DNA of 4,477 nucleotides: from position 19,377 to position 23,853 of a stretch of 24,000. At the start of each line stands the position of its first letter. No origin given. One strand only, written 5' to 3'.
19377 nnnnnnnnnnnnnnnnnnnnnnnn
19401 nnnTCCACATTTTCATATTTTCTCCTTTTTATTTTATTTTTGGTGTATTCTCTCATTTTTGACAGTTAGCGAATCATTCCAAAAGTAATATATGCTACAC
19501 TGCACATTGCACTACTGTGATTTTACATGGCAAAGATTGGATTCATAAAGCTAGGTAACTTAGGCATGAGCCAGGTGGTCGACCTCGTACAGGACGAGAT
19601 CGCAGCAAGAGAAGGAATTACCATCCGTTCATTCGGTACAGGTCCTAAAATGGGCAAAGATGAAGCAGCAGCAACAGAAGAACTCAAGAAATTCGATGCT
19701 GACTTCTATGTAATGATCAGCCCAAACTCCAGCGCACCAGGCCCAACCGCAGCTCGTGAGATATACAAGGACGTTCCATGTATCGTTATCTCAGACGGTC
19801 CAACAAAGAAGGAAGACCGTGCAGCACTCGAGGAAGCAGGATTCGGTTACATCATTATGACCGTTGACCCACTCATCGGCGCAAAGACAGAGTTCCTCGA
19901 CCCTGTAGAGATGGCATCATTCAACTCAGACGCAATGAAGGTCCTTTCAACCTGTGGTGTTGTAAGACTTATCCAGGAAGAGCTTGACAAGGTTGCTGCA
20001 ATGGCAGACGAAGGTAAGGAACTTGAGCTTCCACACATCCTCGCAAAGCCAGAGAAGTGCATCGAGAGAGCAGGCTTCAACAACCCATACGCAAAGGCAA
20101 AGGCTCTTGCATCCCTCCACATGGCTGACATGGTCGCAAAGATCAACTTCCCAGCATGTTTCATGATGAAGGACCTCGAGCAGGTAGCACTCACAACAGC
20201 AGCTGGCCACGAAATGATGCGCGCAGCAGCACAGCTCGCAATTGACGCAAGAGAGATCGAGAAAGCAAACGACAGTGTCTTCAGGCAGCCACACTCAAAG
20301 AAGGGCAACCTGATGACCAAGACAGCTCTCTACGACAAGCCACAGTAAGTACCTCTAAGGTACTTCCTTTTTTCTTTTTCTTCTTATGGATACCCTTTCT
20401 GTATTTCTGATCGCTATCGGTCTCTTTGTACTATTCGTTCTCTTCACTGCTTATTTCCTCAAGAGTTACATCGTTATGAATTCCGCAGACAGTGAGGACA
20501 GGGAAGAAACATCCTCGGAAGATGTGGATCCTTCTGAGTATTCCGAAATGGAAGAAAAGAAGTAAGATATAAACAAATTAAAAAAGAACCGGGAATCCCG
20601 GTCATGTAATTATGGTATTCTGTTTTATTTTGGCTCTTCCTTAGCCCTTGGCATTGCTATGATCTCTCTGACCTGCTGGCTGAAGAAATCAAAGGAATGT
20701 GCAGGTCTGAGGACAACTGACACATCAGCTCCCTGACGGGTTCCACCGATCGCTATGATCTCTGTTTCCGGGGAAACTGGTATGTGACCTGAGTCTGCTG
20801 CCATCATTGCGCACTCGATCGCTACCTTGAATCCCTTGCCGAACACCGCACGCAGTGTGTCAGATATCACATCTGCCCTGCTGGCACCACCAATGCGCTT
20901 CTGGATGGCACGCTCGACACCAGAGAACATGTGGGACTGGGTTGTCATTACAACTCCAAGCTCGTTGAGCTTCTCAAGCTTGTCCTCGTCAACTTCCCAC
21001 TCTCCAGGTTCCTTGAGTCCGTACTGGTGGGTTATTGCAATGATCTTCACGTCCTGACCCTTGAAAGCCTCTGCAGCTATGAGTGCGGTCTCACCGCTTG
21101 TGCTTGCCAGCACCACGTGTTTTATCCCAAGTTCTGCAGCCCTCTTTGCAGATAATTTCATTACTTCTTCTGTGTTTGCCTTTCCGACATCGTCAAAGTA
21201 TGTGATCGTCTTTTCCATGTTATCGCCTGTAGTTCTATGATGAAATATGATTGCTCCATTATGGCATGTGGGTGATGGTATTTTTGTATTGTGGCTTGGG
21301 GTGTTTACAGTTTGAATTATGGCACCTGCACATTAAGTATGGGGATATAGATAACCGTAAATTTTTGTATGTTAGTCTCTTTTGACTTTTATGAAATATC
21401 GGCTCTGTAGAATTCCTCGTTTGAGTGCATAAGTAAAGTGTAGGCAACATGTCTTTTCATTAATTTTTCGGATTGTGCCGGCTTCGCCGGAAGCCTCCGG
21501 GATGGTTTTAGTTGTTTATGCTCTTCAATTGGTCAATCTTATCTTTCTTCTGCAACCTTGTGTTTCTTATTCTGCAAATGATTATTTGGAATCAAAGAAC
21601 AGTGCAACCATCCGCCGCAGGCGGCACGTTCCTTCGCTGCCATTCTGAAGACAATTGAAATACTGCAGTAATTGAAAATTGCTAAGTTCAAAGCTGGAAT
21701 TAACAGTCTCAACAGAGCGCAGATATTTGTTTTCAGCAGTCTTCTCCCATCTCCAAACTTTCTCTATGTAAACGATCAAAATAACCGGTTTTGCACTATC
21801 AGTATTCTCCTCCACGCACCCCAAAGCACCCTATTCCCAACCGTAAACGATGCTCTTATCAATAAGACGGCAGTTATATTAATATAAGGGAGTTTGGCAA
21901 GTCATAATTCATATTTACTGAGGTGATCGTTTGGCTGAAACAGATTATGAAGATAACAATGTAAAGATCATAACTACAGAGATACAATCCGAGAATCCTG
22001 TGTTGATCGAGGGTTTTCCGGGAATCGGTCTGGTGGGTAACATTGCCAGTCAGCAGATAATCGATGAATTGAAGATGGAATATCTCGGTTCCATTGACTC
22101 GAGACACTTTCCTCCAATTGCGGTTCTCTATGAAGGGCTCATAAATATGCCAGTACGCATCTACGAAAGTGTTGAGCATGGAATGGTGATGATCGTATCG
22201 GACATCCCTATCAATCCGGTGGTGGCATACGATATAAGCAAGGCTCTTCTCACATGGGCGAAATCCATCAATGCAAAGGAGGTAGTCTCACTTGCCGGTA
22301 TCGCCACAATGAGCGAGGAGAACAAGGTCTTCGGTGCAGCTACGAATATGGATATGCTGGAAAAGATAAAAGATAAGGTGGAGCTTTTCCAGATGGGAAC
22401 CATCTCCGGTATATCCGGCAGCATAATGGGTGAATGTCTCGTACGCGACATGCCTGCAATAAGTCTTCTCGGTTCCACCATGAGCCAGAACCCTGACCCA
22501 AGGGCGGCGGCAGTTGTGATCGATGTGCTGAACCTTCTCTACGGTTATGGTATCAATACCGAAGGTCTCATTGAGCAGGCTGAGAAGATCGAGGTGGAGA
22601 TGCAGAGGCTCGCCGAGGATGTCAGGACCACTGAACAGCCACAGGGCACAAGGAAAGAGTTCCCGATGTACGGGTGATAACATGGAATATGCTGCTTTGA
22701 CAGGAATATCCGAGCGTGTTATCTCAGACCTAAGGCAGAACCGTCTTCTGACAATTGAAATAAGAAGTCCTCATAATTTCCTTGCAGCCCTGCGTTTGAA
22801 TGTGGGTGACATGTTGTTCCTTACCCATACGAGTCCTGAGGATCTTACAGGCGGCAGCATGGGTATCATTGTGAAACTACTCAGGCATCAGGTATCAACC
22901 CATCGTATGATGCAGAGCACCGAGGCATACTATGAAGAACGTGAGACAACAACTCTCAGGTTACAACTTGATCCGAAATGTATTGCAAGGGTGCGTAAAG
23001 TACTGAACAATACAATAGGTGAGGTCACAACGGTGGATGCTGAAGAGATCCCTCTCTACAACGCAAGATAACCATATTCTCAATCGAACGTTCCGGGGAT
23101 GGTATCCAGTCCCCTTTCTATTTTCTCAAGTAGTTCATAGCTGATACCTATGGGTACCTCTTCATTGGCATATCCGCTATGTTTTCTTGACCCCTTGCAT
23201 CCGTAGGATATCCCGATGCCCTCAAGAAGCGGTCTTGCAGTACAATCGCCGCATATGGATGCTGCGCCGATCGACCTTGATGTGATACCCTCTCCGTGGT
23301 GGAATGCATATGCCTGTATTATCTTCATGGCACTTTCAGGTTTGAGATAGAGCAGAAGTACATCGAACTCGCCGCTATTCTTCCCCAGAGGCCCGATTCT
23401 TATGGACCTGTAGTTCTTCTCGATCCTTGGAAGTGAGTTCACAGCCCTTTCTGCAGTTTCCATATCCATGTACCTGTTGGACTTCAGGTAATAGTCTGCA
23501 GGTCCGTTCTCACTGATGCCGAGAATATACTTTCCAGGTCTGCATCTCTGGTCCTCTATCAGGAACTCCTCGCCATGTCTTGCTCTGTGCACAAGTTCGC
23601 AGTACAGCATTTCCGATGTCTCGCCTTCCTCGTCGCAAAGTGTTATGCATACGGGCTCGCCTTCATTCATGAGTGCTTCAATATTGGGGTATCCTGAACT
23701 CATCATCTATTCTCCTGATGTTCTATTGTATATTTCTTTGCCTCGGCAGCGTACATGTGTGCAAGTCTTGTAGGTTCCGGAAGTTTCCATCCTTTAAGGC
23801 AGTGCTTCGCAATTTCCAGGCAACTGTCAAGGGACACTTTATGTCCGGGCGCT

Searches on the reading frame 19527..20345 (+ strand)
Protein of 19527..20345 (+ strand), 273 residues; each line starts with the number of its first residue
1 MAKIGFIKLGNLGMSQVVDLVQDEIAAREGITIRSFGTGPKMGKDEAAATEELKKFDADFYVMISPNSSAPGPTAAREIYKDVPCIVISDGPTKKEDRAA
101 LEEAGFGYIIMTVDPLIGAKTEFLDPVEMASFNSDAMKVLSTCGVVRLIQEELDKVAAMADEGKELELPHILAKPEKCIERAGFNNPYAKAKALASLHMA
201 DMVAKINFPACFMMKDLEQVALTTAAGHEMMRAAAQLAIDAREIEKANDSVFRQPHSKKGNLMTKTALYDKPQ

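Call 37: search_protein_families(library=pfam, proteins=[window:19527-20345:+])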
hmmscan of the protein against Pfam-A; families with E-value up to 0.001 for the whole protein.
window:19527-20345:+ (273 aa): 1 family
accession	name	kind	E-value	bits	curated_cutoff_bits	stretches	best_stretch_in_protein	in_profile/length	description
PF01993.23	MTD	-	3.5e-123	410.8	25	1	3-272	2-273/274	methylene-5,6,7,8-tetrahydromethanopterin dehydrogenase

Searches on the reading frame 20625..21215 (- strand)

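Call 37: search_protein_families(library=pfam, proteins=[window:20625-21215:-])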
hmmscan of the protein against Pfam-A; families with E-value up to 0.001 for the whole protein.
window:20625-21215:- (196 aa): 1 family
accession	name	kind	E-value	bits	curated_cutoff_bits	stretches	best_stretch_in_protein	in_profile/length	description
PF02887.21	PK_C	-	1.5e-09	38.4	28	1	16-162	1-103/114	Pyruvate kinase, alpha/beta domain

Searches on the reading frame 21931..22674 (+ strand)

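Call 37: search_protein_families(library=pfam, proteins=[window:21931-22674:+])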
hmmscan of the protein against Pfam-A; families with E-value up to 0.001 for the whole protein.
window:21931-22674:+ (248 aa): 1 family
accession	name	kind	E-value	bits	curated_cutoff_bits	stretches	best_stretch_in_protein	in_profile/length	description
PF09754.15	PAC2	-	2.9e-54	184.6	25.8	1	25-228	1-215/215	PAC2 family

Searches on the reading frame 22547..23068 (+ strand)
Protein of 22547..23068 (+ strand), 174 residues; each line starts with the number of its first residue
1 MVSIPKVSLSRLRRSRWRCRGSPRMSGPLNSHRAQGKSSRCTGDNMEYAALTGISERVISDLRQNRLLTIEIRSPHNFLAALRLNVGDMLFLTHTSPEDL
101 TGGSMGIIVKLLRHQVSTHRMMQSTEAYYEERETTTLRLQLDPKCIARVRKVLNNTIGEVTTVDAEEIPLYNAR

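Call 37: search_protein_families(library=pfam, proteins=[window:22547-23068:+])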
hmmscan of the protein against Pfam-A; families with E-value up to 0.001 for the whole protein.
window:22547-23068:+ (174 aa): 1 family
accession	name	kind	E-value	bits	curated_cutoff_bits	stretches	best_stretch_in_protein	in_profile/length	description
PF04322.17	DUF473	-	1.9e-43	147.5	25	1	46-163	1-118/118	Protein of unknown function (DUF473)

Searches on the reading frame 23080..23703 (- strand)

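Call 37: search_protein_families(library=pfam, proteins=[window:23080-23703:-])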
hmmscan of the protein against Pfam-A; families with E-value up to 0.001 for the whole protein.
window:23080-23703:- (207 aa): 1 family
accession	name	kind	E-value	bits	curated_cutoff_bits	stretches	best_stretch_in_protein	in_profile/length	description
PF02596.20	DUF169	-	5.5e-35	121.6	27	1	9-197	4-208/209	Uncharacterised ArCR, COG2043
